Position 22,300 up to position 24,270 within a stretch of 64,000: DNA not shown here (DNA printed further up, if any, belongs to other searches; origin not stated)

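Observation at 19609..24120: MmeI-family type IIL R-M enzyme followed by a strongly AT-rich 556-aa ORFan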

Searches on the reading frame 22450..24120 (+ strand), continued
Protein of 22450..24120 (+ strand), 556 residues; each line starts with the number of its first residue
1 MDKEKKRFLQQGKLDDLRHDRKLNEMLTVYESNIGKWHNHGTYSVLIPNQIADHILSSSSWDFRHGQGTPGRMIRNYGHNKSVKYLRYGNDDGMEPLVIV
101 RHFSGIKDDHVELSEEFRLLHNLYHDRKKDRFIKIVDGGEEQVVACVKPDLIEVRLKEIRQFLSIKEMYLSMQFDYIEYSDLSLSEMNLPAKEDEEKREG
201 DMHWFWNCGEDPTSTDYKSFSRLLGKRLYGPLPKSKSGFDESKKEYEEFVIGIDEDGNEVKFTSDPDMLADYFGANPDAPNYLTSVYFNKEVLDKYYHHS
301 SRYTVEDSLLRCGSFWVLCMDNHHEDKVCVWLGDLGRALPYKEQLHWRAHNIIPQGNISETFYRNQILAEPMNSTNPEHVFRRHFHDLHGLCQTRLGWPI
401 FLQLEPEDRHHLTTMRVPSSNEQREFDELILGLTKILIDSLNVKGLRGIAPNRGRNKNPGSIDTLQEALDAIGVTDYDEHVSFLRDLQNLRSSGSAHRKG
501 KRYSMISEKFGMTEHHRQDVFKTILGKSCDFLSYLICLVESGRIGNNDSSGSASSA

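Call 57: search_protein_families(library=padloc, proteins=[L082:7902-9482:+, L083:7908-9551:+, L084:7665-9377:+, L023:6880-9978:+, L052:6256-6666:+, L075:7978-9441:+, L077:9320-9823:+, L002:12149-13345:+], max_evalue=0.01)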
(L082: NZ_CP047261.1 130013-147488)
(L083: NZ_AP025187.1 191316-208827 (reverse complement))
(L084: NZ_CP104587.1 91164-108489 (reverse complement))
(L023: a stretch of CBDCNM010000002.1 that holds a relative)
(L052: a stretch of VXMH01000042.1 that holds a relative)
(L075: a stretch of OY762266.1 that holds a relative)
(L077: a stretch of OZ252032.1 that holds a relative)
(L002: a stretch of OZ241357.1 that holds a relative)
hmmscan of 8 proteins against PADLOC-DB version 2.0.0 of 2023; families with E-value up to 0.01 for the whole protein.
L082:7902-9482:+ (526 aa): 0 families

L083:7908-9551:+ (547 aa): 0 families

L084:7665-9377:+ (570 aa): 0 families

L023:6880-9978:+ (1032 aa): 13 families
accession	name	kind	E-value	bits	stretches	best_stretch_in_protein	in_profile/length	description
PDLC03597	REase_MTase_IIG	-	2.2e-240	799.2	1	167-1030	739-1639/1646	Type IIG restriction enzyme-methyltransferase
PDLC03621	REase_MTase_IIG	-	2.9e-179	596.3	1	26-1026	20-1012/1024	Type IIG restriction enzyme-methyltransferase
PDLC03051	REase_MTase_I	-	1.9e-177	590.1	1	190-1029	747-1587/1591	Type I restriction enzyme-methyltransferase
PDLC03610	REase_MTase_IIG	-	5.3e-65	218.1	2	485-1027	556-1073/1096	Type IIG restriction enzyme-methyltransferase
PDLC03631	REase_MTase_IIG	-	5.6e-43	145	2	259-628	256-659/1086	Type IIG restriction enzyme-methyltransferase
PDLC04134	mad2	-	5.1e-23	79.7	1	34-601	8-468/492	mads_2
PDLC03025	MTase_I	-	5.2e-09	33.3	1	262-393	115-239/569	Type I methyltransferase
PDLC03021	MTase_I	-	3.1e-08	30.9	1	284-466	140-295/491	Type I methyltransferase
PDLC03313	MTase_II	-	9.3e-07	25.7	1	306-546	19-233/563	Type II methyltransferase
PDLC03338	MTase_II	-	1.4e-06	25.3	1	309-540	129-324/604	Type II methyltransferase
PDLC03022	MTase_I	-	4.2e-06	23.4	1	280-471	152-327/857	Type I methyltransferase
PDLC03226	MTase_II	-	1.7e-05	21.6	1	307-546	14-216/579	Type II methyltransferase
PDLC03348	MTase_II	-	3.1e-05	20.7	1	308-541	219-430/727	Type II methyltransferase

L052:6256-6666:+ (136 aa): 0 families

L075:7978-9441:+ (487 aa): 117 families (the best 25 are shown)
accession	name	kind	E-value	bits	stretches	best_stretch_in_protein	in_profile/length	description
PDLC04033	PD-T4-4_A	-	1.9e-37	127.6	2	321-474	287-456/460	-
PDLC04664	PDC-M47A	-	1.5e-31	107.9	2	304-410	271-373/461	-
PDLC03878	NsnB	-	3.9e-31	107.1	1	116-451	38-322/345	-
PDLC04032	PD-T4-4_A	-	4.6e-31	106.3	2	325-473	313-466/474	-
PDLC02979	AriA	-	2e-26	91.7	1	24-403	5-373/373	-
PDLC02980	AriA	-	3.6e-16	58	1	43-403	1-303/304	-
PDLC04710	PDC-M56A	-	4.1e-16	56.9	2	362-405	244-287/382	-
PDLC02358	Old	-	3.7e-15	53.7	2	362-404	288-330/578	Old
PDLC04214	HEC-02A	-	4.9e-15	53.7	2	275-407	159-286/338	-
PDLC04707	PDC-M55A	-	7.7e-14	49.5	1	147-415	102-361/421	-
PDLC04213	HEC-02A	-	1.3e-13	49.2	1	276-407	155-280/337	-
PDLC04178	HEC-01A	-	8.2e-13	46.2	2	361-403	290-331/399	-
PDLC00067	GajA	-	1.4e-12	44.9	2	362-402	308-345/604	AAA ATPase domain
PDLC00096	GajA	-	4e-12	43.6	1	361-401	291-335/630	AAA ATPase domain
PDLC04179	HEC-01A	-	3.5e-11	40.9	2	359-406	360-408/459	-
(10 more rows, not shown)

L077:9320-9823:+ (167 aa): 1 family
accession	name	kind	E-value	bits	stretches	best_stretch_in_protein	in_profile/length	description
PDLC04668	PDC-M47B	-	0.0027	15.4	1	26-96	34-110/186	-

L002:12149-13345:+ (398 aa): 0 families

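Call 59: search_protein_families(library=pfam, proteins=[L004:7560-9371:+, L016:8123-9781:+, L029:7522-9405:+, L035:19-1974:+, L035:1977-3050:+, L064:2156-4216:+, L067:5591-8524:+, L067:8855-9814:+, L058:8249-9682:+, L003:8483-9523:+], max_evalue=0.001)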
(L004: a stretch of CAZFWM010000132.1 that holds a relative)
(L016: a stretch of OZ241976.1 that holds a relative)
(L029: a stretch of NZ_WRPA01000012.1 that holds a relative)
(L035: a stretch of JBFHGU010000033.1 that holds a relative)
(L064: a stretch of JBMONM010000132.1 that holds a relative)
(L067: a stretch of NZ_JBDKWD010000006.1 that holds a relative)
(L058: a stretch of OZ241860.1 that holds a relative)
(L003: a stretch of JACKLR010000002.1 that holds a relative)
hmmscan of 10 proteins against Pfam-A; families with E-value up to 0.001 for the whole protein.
L004:7560-9371:+ (603 aa): 0 families

L016:8123-9781:+ (552 aa): 1 family
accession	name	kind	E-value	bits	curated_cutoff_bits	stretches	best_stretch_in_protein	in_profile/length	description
PF00118.29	Cpn60_TCP1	-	9.5e-76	255.9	34.3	1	23-523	1-489/490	TCP-1/cpn60 chaperonin family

L029:7522-9405:+ (627 aa): 3 families
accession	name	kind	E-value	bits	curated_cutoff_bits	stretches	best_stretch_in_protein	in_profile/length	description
PF12974.12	Phosphonate-bd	-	1.2e-37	130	27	1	60-298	2-226/242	ABC transporter, phosphonate, periplasmic substrate-binding protein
PF02518.31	HATPase_c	-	1.2e-12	48.7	26.4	1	507-622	1-109/111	Histidine kinase-, DNA gyrase B-, and HSP90-like ATPase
PF00512.31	HisKA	-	3.5e-05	24.2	26.9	1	401-458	7-59/66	His Kinase A (phospho-acceptor) domain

L035:19-1974:+ (651 aa): 5 families
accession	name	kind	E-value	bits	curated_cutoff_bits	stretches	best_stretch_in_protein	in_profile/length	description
PF20473.4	MmeI_Mtase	-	1.6e-105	352.4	27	1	96-346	5-258/259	MmeI, DNA-methyltransferase domain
PF20466.3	MmeI_TRD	-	2.7e-79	265.8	27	1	364-567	2-207/207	MmeI, target recognition domain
PF20467.3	MmeI_C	-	2.2e-24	85.9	27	1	569-646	3-80/83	MmeI, C-terminal domain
PF07669.17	Eco57I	-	1.8e-08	35.1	25.3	1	155-292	2-143/171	Eco57I restriction-modification methylase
PF02384.22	N6_Mtase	-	1.8e-06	28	20.4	1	103-289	39-187/311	N-6 DNA Methylase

L035:1977-3050:+ (357 aa): 1 family
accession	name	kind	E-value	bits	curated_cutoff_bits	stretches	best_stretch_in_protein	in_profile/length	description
PF11803.13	UXS1_N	-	0.00066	20.4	30.1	0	166-204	35-75/75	UDP-glucuronate decarboxylase N-terminal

L064:2156-4216:+ (686 aa): 6 families
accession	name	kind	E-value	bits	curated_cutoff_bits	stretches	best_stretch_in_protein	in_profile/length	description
PF02518.31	HATPase_c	-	1.8e-29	102.9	26.4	1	566-682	1-110/111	Histidine kinase-, DNA gyrase B-, and HSP90-like ATPase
PF00512.31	HisKA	-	2.7e-21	75.8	26.9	1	454-519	1-66/66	His Kinase A (phospho-acceptor) domain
PF00072.30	Response_reg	-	1.1e-15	58.2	30.2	1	185-293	2-110/111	Response regulator receiver domain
PF08447.18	PAS_3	-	9.3e-08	32.7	25.6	1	341-428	2-89/89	PAS fold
PF08448.16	PAS_4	-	1.1e-07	32.5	23.1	1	366-436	41-110/110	PAS fold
PF00989.32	PAS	-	0.0001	22.8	22.6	1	325-431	8-113/113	PAS fold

L067:5591-8524:+ (977 aa): 7 families
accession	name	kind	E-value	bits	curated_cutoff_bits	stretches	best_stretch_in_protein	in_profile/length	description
PF12137.13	RapA_C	-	5.4e-100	335.4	26.8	1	608-973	2-359/360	RNA polymerase recycling family C-terminal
PF18339.7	Tudor_1_RapA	-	5.5e-24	84.3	26.3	1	28-78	1-51/51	RapA N-terminal Tudor like domain 1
PF00271.37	Helicase_C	-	1.4e-14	54.7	23.5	1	494-603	4-110/110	Helicase conserved C-terminal domain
PF00176.29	SNF2-rel_dom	-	1.6e-14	54.1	24.9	1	193-370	20-194/290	SNF2-related domain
PF18337.7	Tudor_RapA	-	3.8e-13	49.9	26.4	1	80-138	1-62/62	RapA N-terminal Tudor like domain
PF04851.21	ResIII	-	1.8e-10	41.4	22.5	1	190-340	23-163/164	Type III restriction enzyme, res subunit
PF00270.35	DEAD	-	1.1e-08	35.5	26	1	192-340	16-161/167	DEAD/DEAH box helicase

L067:8855-9814:+ (319 aa): 3 families
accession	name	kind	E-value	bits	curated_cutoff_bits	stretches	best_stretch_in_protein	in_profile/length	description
PF02551.21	Acyl_CoA_thio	-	1.7e-34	118.9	21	1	180-311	3-132/132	Acyl-CoA thioesterase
PF20789.3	4HBT_3C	-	1e-18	68.3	24.1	1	183-312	18-140/140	Acyl-CoA thioesterase C-terminal domain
PF13622.12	4HBT_3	-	2.9e-17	63.1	24.3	1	52-139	8-82/83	Acyl-CoA thioesterase N-terminal domain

L058:8249-9682:+ (477 aa): 0 families

L003:8483-9523:+ (346 aa): 2 families
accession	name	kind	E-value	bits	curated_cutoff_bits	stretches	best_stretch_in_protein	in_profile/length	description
PF02371.22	Transposase_20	-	1.5e-27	96.2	21.3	1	213-291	3-80/87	Transposase IS116/IS110/IS902 family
PF01548.23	DEDD_Tnp_IS110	-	2.9e-16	60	29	1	6-146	1-153/155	Transposase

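Call 77: search_dna_similar(query=window:22450-24120:+, collection=phages, mode=protein, max_rows=15)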
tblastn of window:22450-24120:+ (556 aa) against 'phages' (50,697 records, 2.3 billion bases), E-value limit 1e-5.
No match.

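Call 90: search_protein_representatives(alignment_id=A1)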
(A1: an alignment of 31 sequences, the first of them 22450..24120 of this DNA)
Query: 31 sequences, 561 profile positions. Proteins with E-value up to 0.001 (for the whole library): 2468; up to 1e-10: 1826; up to 1e-30: 933. The best 150 are listed.
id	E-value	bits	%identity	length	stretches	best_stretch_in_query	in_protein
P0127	2.7e-269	910.7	-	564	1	4-553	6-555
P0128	1.3e-267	905.2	-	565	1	4-552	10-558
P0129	4.2e-267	903.5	-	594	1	1-558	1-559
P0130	8.8e-214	727.5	-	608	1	1-552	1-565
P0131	2.1e-213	726.2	-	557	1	5-554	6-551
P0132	3.1e-209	712.5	-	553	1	1-552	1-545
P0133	1.4e-202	690.5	-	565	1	1-553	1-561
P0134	4.1e-202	689.0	-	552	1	3-548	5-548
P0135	1.5e-201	687.1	-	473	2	1-237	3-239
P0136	5.7e-197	672.0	-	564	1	3-549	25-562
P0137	4.2e-196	669.1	-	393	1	170-556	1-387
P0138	2.2e-195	666.7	-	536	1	1-547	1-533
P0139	2.4e-195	666.6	-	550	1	1-548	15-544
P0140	1.2e-191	654.5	-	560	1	3-552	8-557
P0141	3.7e-190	649.5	-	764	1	1-555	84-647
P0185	1.5e-150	518.7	-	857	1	6-549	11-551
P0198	2.7e-146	504.7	-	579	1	6-544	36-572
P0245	1.2e-133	462.9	-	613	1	8-541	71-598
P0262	8.6e-128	443.6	-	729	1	6-542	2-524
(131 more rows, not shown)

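Call 92: search_protein_families(library=pfam, alignment_id=A3, max_evalue=0.1)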
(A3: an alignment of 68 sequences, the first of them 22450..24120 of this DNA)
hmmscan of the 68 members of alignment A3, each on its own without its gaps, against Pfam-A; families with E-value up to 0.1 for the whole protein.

A. member 1, window:22450-24120:+ (556 aa): 0 families

B. families by the number of members that match (of 68 scanned): 22 families
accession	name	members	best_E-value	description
PF01381.28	HTH_3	2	5.8e-13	Helix-turn-helix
PF12844.13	HTH_19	2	2.9e-09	Helix-turn-helix domain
PF13560.12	HTH_31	2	2.8e-08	Helix-turn-helix domain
PF01048.26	PNP_UDP_1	1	4.2e-12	Phosphorylase superfamily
PF13384.12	HTH_23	1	0.0014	Homeodomain-like domain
PF16946.11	Porin_OmpG_1_2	1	0.0035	OMPG-porin 1 family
PF01371.25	Trp_repressor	1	0.005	Trp repressor protein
PF13401.12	AAA_22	1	0.0072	AAA domain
PF22495.2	HTH_92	1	0.023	RsaL-like HTH domain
PF03874.21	RNA_pol_Rpb4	1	0.023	RNA polymerase Rpb4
PF24435.1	RRM_NFXL1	1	0.039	NFXL1 RRM-like domain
PF00157.23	Pou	1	0.049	Pou domain - N-terminal to homeobox domain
PF03732.24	Retrotrans_gag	1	0.057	Retrotransposon gag protein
PF06294.16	CH_2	1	0.069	CH-like domain in sperm protein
PF17335.7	IES5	1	0.069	Ino80 complex subunit 5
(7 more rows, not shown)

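Call 97: find_encoding_contigs(protein=P0003, flank=6000, max_places=2)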
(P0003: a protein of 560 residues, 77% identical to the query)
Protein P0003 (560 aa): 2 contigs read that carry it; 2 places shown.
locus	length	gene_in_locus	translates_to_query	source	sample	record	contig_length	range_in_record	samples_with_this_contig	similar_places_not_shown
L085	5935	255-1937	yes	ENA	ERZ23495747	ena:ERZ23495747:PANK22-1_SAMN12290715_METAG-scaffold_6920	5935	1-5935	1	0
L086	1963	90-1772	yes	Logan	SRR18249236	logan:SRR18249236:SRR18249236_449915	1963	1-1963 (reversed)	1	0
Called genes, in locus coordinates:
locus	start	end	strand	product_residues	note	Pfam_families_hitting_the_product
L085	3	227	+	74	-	?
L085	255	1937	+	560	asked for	-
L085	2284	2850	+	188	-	PF01936:NYN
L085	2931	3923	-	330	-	PF00296:Bac_luciferase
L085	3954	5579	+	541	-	-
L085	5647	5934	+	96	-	?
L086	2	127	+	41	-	?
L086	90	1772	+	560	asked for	-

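Call 98: find_encoding_contigs(protein=P0004, flank=6000, max_places=2)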
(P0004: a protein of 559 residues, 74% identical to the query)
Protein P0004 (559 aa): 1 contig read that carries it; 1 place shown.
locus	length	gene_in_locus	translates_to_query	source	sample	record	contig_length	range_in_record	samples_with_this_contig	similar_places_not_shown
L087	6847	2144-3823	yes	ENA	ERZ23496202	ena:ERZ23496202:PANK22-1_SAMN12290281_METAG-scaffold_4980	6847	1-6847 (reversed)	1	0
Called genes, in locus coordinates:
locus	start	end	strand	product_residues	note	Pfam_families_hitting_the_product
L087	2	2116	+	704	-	?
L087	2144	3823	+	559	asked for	-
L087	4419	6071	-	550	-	PF00118:Cpn60_TCP1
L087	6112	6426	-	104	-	PF00166:Cpn10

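Call 103: search_protein_families(library=pfam, proteins=[P0141, P0185, P0262, P0245, P0198, L085:2284-2850:+, L035:4698-5201:+, L035:5201-6010:+], max_evalue=0.01)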
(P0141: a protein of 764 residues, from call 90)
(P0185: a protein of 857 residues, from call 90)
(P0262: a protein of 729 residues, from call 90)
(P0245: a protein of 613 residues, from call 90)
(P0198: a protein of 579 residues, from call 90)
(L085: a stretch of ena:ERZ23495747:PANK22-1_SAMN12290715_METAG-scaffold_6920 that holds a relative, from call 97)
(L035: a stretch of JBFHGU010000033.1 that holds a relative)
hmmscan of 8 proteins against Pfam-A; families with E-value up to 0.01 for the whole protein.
P0141 (764 aa): 3 families
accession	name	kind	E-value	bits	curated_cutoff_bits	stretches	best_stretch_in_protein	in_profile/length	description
PF01381.28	HTH_3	-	2.6e-08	34.2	23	1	20-67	1-48/55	Helix-turn-helix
PF13560.12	HTH_31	-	5e-05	24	27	1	16-70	2-57/64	Helix-turn-helix domain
PF12844.13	HTH_19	-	0.0093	16.3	30.2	0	19-64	3-48/64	Helix-turn-helix domain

P0185 (857 aa): 1 family
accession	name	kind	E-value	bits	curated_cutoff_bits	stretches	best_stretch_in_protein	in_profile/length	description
PF01048.26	PNP_UDP_1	-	4.2e-12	46.4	25.1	1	632-836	45-225/233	Phosphorylase superfamily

P0262 (729 aa): 5 families
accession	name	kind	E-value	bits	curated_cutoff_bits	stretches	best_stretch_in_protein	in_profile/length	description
PF01381.28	HTH_3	-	5.8e-13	49.1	23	1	553-601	1-49/55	Helix-turn-helix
PF12844.13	HTH_19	-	2.9e-09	37.1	30.2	1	550-601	1-52/64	Helix-turn-helix domain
PF13560.12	HTH_31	-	2.8e-08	34.4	27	1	549-602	2-56/64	Helix-turn-helix domain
PF13384.12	HTH_23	-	0.0014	18.8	24.6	0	551-579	6-35/50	Homeodomain-like domain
PF01371.25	Trp_repressor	-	0.005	17.3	27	0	547-577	33-65/88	Trp repressor protein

P0245 (613 aa): 0 families

P0198 (579 aa): 0 families

L085:2284-2850:+ (188 aa): 1 family
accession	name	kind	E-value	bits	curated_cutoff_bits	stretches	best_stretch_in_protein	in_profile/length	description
PF01936.24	NYN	-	2.9e-18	67.2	24.2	1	4-171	2-139/145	NYN domain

L035:4698-5201:+ (167 aa): 0 families

L035:5201-6010:+ (269 aa): 1 family
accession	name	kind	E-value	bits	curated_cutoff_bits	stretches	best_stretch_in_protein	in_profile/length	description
PF00753.33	Lactamase_B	-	0.00086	19.7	22.7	0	14-76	8-70/196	Metallo-beta-lactamase superfamily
